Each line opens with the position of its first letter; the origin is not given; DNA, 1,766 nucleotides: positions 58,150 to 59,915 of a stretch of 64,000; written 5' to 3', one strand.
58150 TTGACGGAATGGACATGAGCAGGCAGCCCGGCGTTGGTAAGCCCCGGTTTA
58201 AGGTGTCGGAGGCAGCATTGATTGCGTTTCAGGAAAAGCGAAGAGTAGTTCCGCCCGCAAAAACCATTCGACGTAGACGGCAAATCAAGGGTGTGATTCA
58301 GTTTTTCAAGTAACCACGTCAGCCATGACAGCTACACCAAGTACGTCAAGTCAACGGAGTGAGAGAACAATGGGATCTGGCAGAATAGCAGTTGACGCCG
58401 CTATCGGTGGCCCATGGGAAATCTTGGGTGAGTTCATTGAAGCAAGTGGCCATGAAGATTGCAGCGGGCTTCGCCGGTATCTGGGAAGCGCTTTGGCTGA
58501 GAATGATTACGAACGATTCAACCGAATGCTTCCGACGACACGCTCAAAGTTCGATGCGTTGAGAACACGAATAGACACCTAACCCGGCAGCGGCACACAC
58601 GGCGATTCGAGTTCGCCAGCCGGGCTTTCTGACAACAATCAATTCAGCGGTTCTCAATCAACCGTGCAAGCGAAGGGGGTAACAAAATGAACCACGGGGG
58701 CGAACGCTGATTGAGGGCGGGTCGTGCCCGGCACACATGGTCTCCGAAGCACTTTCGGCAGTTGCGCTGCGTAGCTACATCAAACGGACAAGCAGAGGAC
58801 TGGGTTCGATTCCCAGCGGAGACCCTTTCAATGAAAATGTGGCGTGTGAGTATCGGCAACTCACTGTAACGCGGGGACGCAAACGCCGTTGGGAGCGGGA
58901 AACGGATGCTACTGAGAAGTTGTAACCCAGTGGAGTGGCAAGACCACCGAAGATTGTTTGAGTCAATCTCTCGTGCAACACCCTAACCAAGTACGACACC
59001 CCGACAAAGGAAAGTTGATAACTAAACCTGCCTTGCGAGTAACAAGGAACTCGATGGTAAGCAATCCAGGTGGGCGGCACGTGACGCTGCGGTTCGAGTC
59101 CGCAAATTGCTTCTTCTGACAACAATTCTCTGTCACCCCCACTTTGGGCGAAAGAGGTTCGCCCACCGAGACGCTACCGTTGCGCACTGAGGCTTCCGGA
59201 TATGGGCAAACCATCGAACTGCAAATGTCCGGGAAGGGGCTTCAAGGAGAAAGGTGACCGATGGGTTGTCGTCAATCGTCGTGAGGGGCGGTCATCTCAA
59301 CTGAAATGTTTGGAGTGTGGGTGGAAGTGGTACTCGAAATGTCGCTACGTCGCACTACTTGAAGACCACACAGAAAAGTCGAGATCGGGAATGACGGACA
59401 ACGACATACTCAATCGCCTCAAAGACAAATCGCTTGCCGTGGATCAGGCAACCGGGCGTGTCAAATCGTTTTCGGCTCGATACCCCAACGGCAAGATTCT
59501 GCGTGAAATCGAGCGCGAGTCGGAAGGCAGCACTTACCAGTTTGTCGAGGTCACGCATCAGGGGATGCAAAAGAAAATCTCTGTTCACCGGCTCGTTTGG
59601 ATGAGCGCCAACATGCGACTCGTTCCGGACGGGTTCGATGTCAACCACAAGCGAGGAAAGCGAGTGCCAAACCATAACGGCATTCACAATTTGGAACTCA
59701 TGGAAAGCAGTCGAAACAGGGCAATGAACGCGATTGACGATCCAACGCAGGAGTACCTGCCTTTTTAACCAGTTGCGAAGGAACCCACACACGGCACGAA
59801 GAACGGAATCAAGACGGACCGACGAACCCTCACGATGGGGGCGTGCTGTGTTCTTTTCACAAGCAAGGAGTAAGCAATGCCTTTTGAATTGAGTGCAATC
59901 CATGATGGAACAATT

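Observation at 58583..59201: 620-bp ORF-poor cassette with three acceptor/T-arm tRNA-like minihelices next to an HNH endonuclease gene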

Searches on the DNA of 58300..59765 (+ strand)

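Call 5: search_rna_families(source=window, start=58300, end=59400, threshold=evalue, max_evalue=10, show_alignments=6)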
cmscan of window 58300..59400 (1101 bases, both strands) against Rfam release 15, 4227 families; matches with E-value up to 10: 4.
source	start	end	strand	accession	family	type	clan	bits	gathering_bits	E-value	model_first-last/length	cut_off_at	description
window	58740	58823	+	RF01684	mascRNA-menRNA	Gene;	-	26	42.5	0.0094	1-56/56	no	MALAT1-associated small cytoplasmic RNA/MEN beta RNA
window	58740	58825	-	RF04354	Plastid-ycf2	Cis-reg;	-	20.2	65.7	0.3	1-75/75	no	Plastid-ycf2 5UTR RNA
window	58739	58824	+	RF01852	tRNA-Sec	Gene; tRNA;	CL00001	19.1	47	0.77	1-91/91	no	Selenocysteine transfer RNA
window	59061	59110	+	RF01684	mascRNA-menRNA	Gene;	-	18.7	42.5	0.81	1-56/56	no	MALAT1-associated small cytoplasmic RNA/MEN beta RNA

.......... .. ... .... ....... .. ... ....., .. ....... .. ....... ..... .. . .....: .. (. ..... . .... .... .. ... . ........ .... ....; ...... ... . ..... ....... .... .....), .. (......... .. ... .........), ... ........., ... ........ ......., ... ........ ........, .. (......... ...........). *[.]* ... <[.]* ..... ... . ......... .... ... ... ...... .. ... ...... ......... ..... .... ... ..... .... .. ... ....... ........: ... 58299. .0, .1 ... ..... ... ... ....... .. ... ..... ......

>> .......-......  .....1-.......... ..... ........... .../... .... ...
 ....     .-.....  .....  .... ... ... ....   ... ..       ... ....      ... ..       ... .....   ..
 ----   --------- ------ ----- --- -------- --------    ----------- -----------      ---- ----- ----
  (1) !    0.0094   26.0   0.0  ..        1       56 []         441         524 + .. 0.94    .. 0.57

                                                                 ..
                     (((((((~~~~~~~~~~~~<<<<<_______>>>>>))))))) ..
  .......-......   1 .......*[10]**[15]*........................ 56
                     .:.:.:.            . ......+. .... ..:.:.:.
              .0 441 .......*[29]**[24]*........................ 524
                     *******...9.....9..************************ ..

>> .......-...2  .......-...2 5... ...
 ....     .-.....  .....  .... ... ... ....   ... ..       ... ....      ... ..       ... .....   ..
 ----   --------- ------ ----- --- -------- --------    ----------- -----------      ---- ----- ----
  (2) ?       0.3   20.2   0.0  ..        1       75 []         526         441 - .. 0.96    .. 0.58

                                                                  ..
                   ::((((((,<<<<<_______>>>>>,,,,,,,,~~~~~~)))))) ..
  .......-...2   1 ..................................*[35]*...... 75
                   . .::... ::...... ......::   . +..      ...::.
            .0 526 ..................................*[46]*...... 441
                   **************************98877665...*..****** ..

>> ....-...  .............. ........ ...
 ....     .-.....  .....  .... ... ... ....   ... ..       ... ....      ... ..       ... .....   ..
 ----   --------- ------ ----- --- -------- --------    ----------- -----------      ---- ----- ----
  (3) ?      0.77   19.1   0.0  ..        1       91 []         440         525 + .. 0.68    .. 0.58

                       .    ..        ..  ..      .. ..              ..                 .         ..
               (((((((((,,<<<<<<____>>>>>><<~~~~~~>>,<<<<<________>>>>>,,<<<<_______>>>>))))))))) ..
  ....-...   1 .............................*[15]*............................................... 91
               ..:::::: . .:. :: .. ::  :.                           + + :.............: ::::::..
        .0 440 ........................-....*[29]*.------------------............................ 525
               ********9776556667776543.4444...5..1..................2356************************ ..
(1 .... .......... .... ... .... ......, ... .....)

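Call 49: search_rna_families(sources=[L005, L006, L007], threshold=evalue, max_evalue=1, show_alignments=5)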
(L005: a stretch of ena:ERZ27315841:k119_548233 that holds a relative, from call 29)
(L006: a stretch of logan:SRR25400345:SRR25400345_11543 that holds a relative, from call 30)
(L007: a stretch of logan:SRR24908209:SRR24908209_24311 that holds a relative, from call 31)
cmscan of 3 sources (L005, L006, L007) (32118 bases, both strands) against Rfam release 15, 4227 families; matches with E-value up to 1: 2.
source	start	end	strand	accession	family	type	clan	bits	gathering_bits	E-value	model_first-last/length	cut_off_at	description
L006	5506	5591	+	RF00005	tRNA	Gene; tRNA;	CL00001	34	29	0.0012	1-71/71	no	tRNA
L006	125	183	-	RF01141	sR18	Gene; snRNA; snoRNA; CD-box;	-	21.5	45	0.88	1-56/56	no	Small nucleolar RNA sR18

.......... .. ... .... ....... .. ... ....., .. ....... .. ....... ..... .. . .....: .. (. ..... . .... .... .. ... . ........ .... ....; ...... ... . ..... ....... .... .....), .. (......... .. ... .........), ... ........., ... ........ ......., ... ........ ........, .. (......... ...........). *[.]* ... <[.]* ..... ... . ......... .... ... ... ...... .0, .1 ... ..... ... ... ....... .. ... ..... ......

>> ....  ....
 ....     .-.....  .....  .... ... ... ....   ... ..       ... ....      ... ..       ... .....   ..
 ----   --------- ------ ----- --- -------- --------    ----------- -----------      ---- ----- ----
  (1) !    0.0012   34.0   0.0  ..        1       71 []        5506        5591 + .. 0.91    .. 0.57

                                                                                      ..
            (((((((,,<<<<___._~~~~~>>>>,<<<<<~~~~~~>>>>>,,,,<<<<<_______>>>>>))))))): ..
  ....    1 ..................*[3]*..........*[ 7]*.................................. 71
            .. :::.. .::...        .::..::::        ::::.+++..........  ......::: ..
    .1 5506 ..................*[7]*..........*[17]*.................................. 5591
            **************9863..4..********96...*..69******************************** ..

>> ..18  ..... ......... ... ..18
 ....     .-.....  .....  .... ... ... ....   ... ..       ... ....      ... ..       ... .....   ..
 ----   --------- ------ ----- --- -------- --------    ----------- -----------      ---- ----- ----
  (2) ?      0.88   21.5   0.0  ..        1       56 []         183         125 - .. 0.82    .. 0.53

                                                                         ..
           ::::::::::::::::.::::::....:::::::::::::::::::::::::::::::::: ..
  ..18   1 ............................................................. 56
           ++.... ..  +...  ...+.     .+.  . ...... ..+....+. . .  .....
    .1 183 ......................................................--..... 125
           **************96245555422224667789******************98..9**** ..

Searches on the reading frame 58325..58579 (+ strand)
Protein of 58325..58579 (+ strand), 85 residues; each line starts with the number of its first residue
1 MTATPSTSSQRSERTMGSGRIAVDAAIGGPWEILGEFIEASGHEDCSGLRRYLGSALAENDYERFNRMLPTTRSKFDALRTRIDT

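Call 14: search_protein_families(library=pfam, proteins=[window:58325-58579:+], max_evalue=0.01)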
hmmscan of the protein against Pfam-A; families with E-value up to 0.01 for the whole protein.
window:58325-58579:+ (85 aa): 0 families

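Call 72: search_protein_families(library=phrogs, proteins=[window:58325-58579:+], max_evalue=0.01)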
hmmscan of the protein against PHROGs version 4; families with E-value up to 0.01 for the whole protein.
window:58325-58579:+ (85 aa): 0 families

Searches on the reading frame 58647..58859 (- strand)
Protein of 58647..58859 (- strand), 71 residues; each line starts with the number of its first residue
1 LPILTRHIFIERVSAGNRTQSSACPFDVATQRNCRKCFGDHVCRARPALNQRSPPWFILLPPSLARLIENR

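Call 72: search_protein_families(library=phrogs, proteins=[window:58647-58859:-], max_evalue=0.01)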
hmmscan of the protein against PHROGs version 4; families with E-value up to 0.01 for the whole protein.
window:58647-58859:- (71 aa): 0 families

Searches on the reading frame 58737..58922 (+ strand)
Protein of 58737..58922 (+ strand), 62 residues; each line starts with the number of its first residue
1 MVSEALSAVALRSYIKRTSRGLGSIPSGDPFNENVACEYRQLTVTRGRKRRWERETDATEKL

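Call 14: search_protein_families(library=pfam, proteins=[window:58737-58922:+], max_evalue=0.01)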
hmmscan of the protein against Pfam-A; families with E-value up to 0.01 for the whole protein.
window:58737-58922:+ (62 aa): 0 families

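Call 72: search_protein_families(library=phrogs, proteins=[window:58737-58922:+], max_evalue=0.01)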
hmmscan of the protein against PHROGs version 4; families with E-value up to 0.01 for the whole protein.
window:58737-58922:+ (62 aa): 0 families

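Call 80: search_protein_representatives(protein=window:58737-58922:+)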
Query: 62 residues. Proteins with E-value up to 0.001 (for the whole library): 1; up to 1e-10: 0; up to 1e-30: 0. The best 1 are listed.
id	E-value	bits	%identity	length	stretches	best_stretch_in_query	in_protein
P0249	7.3e-06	41.7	28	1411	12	7-39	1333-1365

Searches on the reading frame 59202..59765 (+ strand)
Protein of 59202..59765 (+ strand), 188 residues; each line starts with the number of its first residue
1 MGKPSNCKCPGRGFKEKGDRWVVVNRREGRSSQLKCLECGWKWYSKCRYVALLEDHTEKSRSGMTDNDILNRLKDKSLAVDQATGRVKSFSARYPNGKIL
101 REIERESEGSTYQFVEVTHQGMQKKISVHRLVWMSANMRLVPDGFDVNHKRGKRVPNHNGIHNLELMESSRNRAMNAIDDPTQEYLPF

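Call 14: search_protein_families(library=pfam, proteins=[window:59202-59765:+], max_evalue=0.01)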
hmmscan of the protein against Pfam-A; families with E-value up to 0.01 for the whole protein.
window:59202-59765:+ (188 aa): 1 family
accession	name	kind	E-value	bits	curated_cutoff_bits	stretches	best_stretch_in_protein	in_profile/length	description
PF13392.12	HNH_3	-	0.0021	18.1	24.8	1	128-173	3-45/46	HNH endonuclease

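Call 15: find_related_loci(query=window:59202-59765:+, collection=viral_contigs, flank=4000)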
Query window:59202-59765:+ (188 aa) in viral_contigs; peptide patterns used: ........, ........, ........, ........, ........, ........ (x = any residue, [..] = any of these).
2 stretches matched a pattern, but none encodes a relative of the query by tblastn (E <= 1e-3).

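Call 23: find_encoding_contigs(protein=window:59202-59765:+, flank=5000, max_places=8)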
Protein window:59202-59765:+ (188 aa): no gene with exactly this product is on record in the collection.

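Call 28: find_homologous_proteins(query=window:59202-59765:+, max_evalue=0.001)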
Query window:59202-59765:+ (188 aa): 8 proteins with E <= 0.001 among 49 candidates.
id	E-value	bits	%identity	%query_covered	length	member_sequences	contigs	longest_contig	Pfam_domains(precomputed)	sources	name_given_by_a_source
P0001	2.4e-76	274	100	66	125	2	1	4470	-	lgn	-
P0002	1.6e-62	229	59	100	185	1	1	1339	-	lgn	-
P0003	1.9e-56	209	57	98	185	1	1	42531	PF13392.13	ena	-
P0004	1.3e-52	197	54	100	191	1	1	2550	PF13392.13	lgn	-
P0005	6.5e-49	185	55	91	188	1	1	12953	-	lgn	-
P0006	5.8e-47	178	50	99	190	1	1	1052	PF13392.13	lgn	-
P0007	5.2e-44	169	51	95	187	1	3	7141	PF13392.13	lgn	-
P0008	1.0e-38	151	46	99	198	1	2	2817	-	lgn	-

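Call 29: find_encoding_contigs(protein=P0003, flank=6000, max_places=3)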
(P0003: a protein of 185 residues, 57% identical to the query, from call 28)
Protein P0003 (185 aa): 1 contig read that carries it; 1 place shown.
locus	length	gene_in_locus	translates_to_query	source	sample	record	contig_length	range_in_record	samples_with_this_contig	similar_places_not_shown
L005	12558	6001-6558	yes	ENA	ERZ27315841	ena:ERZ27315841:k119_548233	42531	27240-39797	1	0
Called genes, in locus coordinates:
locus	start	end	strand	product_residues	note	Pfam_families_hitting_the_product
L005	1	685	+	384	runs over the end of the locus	PF10926:DUF2800, PF12705:PDDEXK_1 (weak)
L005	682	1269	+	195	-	PF10991:Enc34_ssDNA-bd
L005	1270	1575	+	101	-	-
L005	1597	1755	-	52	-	-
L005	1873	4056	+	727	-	PF00476:DNA_pol_A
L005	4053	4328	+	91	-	-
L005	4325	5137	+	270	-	PF02086:MethyltransfD12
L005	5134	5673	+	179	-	-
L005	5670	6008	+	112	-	-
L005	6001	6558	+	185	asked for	PF13392:HNH_3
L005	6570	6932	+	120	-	PF07659:DUF1599 (weak)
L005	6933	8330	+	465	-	PF00176:SNF2-rel_dom, PF04851:ResIII (weak), PF00270:DEAD (weak), PF00271:Helicase_C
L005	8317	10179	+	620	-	PF13481:AAA_25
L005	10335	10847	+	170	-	PF03592:Terminase_2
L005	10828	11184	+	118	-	-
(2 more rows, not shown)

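Call 30: find_encoding_contigs(protein=P0005, flank=6000, max_places=3)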
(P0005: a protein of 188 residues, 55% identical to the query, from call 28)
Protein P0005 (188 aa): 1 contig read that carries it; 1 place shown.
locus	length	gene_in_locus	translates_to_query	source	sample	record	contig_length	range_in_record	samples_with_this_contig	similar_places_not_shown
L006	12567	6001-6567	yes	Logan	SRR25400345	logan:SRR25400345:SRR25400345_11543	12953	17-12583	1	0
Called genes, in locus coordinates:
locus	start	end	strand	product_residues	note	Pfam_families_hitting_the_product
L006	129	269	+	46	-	-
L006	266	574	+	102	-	-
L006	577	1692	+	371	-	PF00145:DNA_methylase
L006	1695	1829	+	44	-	-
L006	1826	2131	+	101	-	-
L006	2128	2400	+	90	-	-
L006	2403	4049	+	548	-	PF00176:SNF2-rel_dom, PF00270:DEAD (weak), PF04851:ResIII, PF00271:Helicase_C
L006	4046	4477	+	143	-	PF23984:DUF7307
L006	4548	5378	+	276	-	-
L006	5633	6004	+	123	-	-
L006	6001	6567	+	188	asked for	-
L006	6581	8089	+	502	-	PF09250:Prim-Pol, PF08708:PriCT_1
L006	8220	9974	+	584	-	PF00580:UvrD-helicase, PF01443:Viral_helicase1 (faint), PF13245:AAA_19, PF13361:UvrD_C, PF13538:UvrD_C_2 (weak)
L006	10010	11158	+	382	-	PF05970:PIF1 (weak), PF13604:AAA_30, PF01443:Viral_helicase1 (faint), PF13245:AAA_19, PF13538:UvrD_C_2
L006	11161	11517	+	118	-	PF08774:VRR_NUC, PF01870:Hjc (weak)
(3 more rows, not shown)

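Call 31: find_encoding_contigs(protein=P0007, flank=6000, max_places=3)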
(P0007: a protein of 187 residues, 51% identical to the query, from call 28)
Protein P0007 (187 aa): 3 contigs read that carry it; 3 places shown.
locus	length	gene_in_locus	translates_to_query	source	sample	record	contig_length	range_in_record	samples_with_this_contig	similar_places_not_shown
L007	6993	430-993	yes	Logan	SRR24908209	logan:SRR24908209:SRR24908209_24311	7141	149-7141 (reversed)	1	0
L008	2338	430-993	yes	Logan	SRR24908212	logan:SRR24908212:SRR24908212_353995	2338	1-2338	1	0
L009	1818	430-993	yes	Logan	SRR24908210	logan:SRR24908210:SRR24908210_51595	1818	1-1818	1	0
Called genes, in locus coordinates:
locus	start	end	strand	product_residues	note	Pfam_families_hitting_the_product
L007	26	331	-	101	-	-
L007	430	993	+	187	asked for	PF13392:HNH_3 (weak)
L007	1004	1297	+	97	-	-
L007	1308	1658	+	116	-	-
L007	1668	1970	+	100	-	-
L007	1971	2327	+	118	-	PF24746:DUF7694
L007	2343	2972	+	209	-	PF04404:ERF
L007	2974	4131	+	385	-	-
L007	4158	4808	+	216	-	PF09588:YqaJ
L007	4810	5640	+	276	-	PF02739:5_3_exonuc_N, PF01367:5_3_exonuc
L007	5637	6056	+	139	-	-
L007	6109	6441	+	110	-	PF13384:HTH_23 (faint), PF13518:HTH_28 (faint), PF04545:Sigma70_r4 (weak)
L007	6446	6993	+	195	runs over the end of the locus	-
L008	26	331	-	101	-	-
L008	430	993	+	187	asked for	PF13392:HNH_3 (weak)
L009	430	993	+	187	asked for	PF13392:HNH_3 (weak)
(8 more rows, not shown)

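Call 32: find_encoding_contigs(protein=P0001, flank=6000, max_places=3)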
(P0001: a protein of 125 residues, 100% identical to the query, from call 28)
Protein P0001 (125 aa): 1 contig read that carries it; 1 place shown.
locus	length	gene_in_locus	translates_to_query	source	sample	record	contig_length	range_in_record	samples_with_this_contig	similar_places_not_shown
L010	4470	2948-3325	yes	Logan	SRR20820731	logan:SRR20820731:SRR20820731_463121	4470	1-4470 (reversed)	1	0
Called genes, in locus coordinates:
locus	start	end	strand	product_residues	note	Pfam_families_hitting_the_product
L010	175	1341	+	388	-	PF00589:Phage_integrase (weak)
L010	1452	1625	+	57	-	-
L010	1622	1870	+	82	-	PF12728:HTH_17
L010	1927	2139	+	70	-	-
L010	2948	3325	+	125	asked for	-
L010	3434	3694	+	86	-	-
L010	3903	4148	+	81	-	-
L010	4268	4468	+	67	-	?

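Call 46: find_encoding_contigs(protein=P0002, flank=3000, max_places=3)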
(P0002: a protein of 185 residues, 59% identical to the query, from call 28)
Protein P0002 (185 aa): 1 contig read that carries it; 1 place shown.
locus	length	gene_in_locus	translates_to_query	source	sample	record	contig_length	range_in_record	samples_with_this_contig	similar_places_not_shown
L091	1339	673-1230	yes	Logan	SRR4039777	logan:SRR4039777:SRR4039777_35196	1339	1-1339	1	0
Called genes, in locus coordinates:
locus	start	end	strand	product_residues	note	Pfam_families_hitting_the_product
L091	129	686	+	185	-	-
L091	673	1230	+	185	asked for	-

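Call 47: find_encoding_contigs(protein=P0004, flank=3000, max_places=3)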
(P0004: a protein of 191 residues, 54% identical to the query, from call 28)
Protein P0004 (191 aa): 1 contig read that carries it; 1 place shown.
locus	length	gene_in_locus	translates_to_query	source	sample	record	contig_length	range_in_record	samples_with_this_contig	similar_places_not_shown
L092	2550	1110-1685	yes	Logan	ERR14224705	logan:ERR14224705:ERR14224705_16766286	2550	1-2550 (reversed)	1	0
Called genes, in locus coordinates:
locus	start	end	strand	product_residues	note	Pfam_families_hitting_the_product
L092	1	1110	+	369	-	?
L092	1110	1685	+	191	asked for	PF13392:HNH_3 (weak)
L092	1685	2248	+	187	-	-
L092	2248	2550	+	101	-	?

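Call 48: find_encoding_contigs(protein=P0008, flank=3000, max_places=3)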
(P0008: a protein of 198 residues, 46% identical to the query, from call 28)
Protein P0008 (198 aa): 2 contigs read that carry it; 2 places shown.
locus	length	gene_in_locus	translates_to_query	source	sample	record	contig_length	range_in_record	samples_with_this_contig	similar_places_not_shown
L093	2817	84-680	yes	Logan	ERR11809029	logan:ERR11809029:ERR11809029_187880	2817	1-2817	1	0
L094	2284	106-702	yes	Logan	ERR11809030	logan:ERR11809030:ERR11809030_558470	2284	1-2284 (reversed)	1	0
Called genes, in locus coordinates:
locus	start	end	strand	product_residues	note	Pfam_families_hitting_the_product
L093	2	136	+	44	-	?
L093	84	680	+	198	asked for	-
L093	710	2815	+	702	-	?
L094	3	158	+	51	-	?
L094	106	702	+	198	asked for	-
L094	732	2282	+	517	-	?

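Call 72: search_protein_families(library=phrogs, proteins=[window:59202-59765:+], max_evalue=0.01)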
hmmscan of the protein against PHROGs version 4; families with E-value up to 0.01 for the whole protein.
window:59202-59765:+ (188 aa): 8 families
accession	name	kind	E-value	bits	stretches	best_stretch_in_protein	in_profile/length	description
phrog_959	-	DNA, RNA and nucleotide metabolism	6e-06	27.1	1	84-174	23-104/138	HNH endonuclease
phrog_99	-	DNA, RNA and nucleotide metabolism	1.1e-05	26.3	1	77-175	117-207/383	HNH endonuclease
phrog_7545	-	DNA, RNA and nucleotide metabolism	1.8e-05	26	1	62-170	28-127/160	HNH endonuclease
phrog_59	-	DNA, RNA and nucleotide metabolism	0.00016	22.2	1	85-172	156-231/423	HNH endonuclease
phrog_15471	-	DNA, RNA and nucleotide metabolism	0.00082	20.3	1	111-173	17-77/183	HNH endonuclease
phrog_1492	-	DNA, RNA and nucleotide metabolism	0.0011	19.2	1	85-173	63-156/414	HNH endonuclease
phrog_14913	-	DNA, RNA and nucleotide metabolism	0.0086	17.1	0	123-186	37-98/149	HNH endonuclease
phrog_37681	-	unknown function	0.009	16.9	0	128-153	41-64/66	-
